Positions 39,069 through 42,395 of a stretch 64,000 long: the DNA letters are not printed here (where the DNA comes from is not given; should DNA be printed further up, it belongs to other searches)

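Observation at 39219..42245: GspE/PilB ATPase with a complete internal duplication (two Walker A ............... cores, two Zn-tetracysteine motifs)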

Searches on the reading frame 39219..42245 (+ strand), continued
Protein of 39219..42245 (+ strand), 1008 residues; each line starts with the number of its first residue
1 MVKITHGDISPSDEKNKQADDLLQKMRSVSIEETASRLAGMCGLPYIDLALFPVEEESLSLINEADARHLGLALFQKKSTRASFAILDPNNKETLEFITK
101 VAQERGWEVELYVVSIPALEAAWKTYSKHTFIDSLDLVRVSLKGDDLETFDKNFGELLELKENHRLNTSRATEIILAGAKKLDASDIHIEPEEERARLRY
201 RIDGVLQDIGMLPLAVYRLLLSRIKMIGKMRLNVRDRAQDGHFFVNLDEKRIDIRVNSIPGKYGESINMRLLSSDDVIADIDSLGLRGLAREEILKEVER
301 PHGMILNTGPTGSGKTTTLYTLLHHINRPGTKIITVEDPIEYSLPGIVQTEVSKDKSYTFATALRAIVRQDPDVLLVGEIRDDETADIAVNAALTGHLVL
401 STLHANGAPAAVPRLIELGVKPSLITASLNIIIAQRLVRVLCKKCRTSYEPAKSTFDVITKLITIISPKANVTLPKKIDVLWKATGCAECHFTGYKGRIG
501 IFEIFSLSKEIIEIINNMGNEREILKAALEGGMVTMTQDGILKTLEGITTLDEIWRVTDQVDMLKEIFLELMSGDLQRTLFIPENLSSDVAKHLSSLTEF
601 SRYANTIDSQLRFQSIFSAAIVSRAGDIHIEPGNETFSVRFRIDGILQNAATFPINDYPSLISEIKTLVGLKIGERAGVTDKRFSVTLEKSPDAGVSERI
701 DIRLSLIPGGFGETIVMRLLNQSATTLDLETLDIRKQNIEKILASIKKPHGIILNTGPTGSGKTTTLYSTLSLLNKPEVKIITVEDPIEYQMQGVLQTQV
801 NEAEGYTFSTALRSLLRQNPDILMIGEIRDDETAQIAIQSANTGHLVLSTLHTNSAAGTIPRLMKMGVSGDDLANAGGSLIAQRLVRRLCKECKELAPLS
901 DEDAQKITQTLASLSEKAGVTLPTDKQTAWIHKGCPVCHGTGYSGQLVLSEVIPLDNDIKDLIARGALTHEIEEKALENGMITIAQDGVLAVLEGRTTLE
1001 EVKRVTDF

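Call 40: search_protein_families(library=pfam, proteins=[L039:894-1448:+, L039:1539-2417:+, L039:2448-3392:+, L039:3417-5120:+, L039:5146-5715:+, L039:5726-7036:+, L039:7067-7558:+, L039:7579-10428:-], max_evalue=0.001)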
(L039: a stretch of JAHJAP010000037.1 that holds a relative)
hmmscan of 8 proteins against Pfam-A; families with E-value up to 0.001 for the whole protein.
L039:894-1448:+ (184 aa): 1 family
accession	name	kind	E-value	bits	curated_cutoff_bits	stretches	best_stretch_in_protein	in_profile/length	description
PF04011.17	LemA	-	1e-50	171.9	26.2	1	36-184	1-149/149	LemA family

L039:1539-2417:+ (292 aa): 2 families
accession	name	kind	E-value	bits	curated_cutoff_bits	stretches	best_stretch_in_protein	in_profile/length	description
PF04536.20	TPM_phosphatase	-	4e-40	137.2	22.1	1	34-156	1-123/125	TPM domain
PF17175.10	MOLO1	-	4.1e-05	24.2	27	1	33-107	23-121/122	Modulator of levamisole receptor-1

L039:2448-3392:+ (314 aa): 1 family
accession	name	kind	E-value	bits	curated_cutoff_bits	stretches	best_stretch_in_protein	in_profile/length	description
PF01784.24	DUF34_NIF3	-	1.4e-09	38.4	23.4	1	61-299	27-245/256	Duf34/NIF3 (NGG1p interacting factor 3)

L039:3417-5120:+ (567 aa): 4 families
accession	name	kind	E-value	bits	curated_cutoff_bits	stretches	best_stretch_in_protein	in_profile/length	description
PF00437.27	T2SSE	-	4.6e-119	397.8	24.9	1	179-564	10-370/370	Type II/IV secretion system protein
PF05157.20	MshEN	-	2.5e-06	27.8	23.1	1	51-132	1-80/90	MshEN domain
PF25199.1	nSTAND_NTPase5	-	3.3e-05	24.2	34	1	295-354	24-85/145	Novel STAND NTPase 5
PF20720.3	nSTAND3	-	0.0007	19.8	27.2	0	301-350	8-56/155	Novel STAND NTPase 3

L039:5146-5715:+ (189 aa): 1 family
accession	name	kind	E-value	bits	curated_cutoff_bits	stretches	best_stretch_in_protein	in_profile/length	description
PF01997.21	Translin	-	4.7e-19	69.6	25.9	1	22-189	4-205/205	Translin family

L039:5726-7036:+ (436 aa): 3 families
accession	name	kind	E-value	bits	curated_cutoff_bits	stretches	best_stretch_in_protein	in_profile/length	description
PF03222.19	Trp_Tyr_perm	-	2.9e-19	69.9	22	1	64-417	6-380/393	Tryptophan/tyrosine permease family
PF13520.12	AA_permease_2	-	1.8e-05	24.3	27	1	63-333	3-294/427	Amino acid permease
PF01490.24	Aa_trans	-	0.0004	19.6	25.6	0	66-430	8-407/410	Transmembrane amino acid transporter protein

L039:7067-7558:+ (163 aa): 3 families
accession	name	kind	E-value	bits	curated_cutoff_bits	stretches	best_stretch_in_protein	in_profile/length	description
PF12850.12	Metallophos_2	-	2e-26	93.3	27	1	1-147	1-148/154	Calcineurin-like phosphoesterase superfamily domain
PF00149.33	Metallophos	-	4.4e-15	57.1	21.5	1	1-78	1-86/191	Calcineurin-like phosphoesterase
PF14582.11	Metallophos_3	-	0.00035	20.4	28.2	0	68-136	170-239/259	Metallophosphoesterase, calcineurin superfamily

L039:7579-10428:- (949 aa): 19 families
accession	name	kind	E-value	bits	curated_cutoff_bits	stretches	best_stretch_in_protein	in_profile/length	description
PF17760.6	UvrA_inter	-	3.2e-23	82.1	23.3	1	143-251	2-106/109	UvrA interaction domain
PF17755.6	UvrA_DNA-bind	-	1.1e-22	80.9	23.2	1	305-406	1-110/110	UvrA DNA-binding domain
PF00005.33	ABC_tran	-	1.2e-21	78.1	25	1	794-870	68-137/137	ABC transporter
PF02463.25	SMC_N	-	7.5e-12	45.6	40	0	213-570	135-210/220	RecF/RecN/SMC N terminal domain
PF13555.12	AAA_29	-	7.5e-08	32.4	27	0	645-672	24-54/61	P-loop containing region of AAA domain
PF13191.12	AAA_16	-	2.9e-07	31.6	32.6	0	34-76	22-63/167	AAA ATPase domain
PF13304.12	AAA_21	-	6.2e-07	30.2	27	0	835-896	234-295/304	AAA domain, putative AbiEii toxin, Type IV TA system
PF20703.3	nSTAND1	-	8.3e-07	29.4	27.1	0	27-59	24-56/379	Novel STAND NTPase 1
PF13173.12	AAA_14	-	2.3e-06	28.1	27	0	646-671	5-32/129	AAA domain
PF25199.1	nSTAND_NTPase5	-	9.4e-06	25.9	34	0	645-670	43-68/145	Novel STAND NTPase 5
PF01637.24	ATPase_2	-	5.9e-05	23.4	33.2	0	646-728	23-106/225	ATPase domain predominantly from Archaea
PF13481.12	AAA_25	-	8.5e-05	22.7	27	0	640-668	30-58/195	AAA domain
PF20720.3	nSTAND3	-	9.2e-05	22.6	27.2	0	646-672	20-46/155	Novel STAND NTPase 3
PF03193.22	RsgA_GTPase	-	0.00017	21.9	30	0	16-53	87-123/174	RsgA GTPase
PF13476.12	AAA_23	-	0.00034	21.7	27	0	16-53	2-36/201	AAA domain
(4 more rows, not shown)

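Call 42: search_protein_representatives(protein=window:39219-42242:+)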
Query: 1008 residues. Proteins with E-value up to 0.001 (for the whole library): 55617; up to 1e-10: 34735; up to 1e-30: 15089. The best 150 are listed.
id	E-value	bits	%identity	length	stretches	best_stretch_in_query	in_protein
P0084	0.0e+00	1234.6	56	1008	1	10-1007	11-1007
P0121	4.5e-272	921.6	46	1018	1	7-1006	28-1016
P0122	4.1e-252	855.6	44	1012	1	2-1005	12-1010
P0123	4.5e-236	802.5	44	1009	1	38-1005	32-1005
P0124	3.9e-235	799.4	44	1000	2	22-914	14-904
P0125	7.0e-225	765.4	43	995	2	20-576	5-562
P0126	5.5e-224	762.5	43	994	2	21-561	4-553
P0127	6.8e-224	762.2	43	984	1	32-997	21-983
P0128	5.3e-221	752.6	43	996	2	31-588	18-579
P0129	2.6e-215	733.8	41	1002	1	25-1006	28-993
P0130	1.1e-209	715.2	39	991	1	32-1006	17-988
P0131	1.6e-207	708.0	39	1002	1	21-1005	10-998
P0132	2.8e-203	694.0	39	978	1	23-994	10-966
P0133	1.3e-200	685.2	67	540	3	300-490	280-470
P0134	1.0e-194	665.6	50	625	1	120-742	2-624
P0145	3.4e-142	491.8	42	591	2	614-1004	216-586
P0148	6.6e-139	480.9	36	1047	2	172-557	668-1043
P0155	3.7e-132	458.6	42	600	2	625-1004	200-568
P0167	4.8e-127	441.7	37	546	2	620-1004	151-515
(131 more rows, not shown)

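Call 48: search_protein_families(library=ncbifam, proteins=[window:39219-42242:+, L024:4770-5774:+], max_evalue=0.001)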
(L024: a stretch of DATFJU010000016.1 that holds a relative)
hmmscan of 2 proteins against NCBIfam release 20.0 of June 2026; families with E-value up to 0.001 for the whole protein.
window:39219-42242:+ (1008 aa): 26 families (the best 25 are shown)
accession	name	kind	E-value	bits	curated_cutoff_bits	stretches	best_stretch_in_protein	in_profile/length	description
TIGR02538.1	type_IV_pilB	equivalog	1.7e-256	852.3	675.65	2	14-559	26-563/564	type IV-A pilus assembly ATPase PilB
TIGR02533.1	type_II_gspE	equivalog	6.1e-256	849.7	630.25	2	76-558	18-486/486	type II secretion system ATPase GspE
NF007755.0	PRK10436.1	equivalog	8.3e-218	723.7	617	2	171-560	88-461/465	type II secretion system protein GspE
NF053534.1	T4PilAsmATPsTfpB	equivalog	4.2e-212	705.6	850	2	151-558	179-582/584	type IV pilus assembly ATPase TfpB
NF041000.1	ATPase_ComGA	equivalog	4.5e-142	471.8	300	2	615-887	2-266/267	competence type IV pilus ATPase ComGA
TIGR01420.1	pilT_fam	subfamily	8.5e-97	324.4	319.1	2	175-439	5-269/343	PilT/PilU family type 4a pilus ATPase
TIGR02525.1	plasmid_TraJ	equivalog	3.5e-55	187.5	368.3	2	623-867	22-273/372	plasmid transfer ATPase TraJ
TIGR02524.1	dot_icm_DotB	equivalog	2.7e-38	132.1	463.3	2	721-866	109-259/358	Dot/Icm type IV secretion system ATPase DotB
NF058587.1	archaellum_moto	equivalog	1.5e-36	126.2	550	2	306-439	279-418/527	archaellum flagellar ATPase motor FlaI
TIGR03819.1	heli_sec_ATPase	hypoth_equivalog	3.9e-31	108.5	373.15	2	711-870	138-304/340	TadA family conjugal transfer-associated ATPase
TIGR02788.1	VirB11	equivalog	1e-30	106.8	249.95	2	730-869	123-268/308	P-type DNA transfer ATPase VirB11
TIGR02782.1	TrbB_P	equivalog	6.1e-29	101.3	304.55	2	291-422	125-259/303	P-type conjugative transfer ATPase TrbB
NF010469.0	PRK13894.1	subfamily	6e-26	91.5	508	2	290-435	137-284/320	conjugal transfer ATPase TrbB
NF053672.1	bindosome_BasE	exception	2.5e-21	76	1000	2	754-873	274-396/512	bindosome assembly system ATPase subunit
NF010407.0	PRK13833.1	subfamily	3.5e-20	72.7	499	2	739-866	134-262/323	conjugal transfer protein TrbB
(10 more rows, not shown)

L024:4770-5774:+ (334 aa): 0 families
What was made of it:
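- On PilT/PilU retraction ATPases: TIGR01420 scores 324 bits over two stretches against a cutoff of 319, so about 160 per module (call 48).
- On ComGA competence ATPase: 471.8 bits over two stretches, about 236 per module (call 48).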
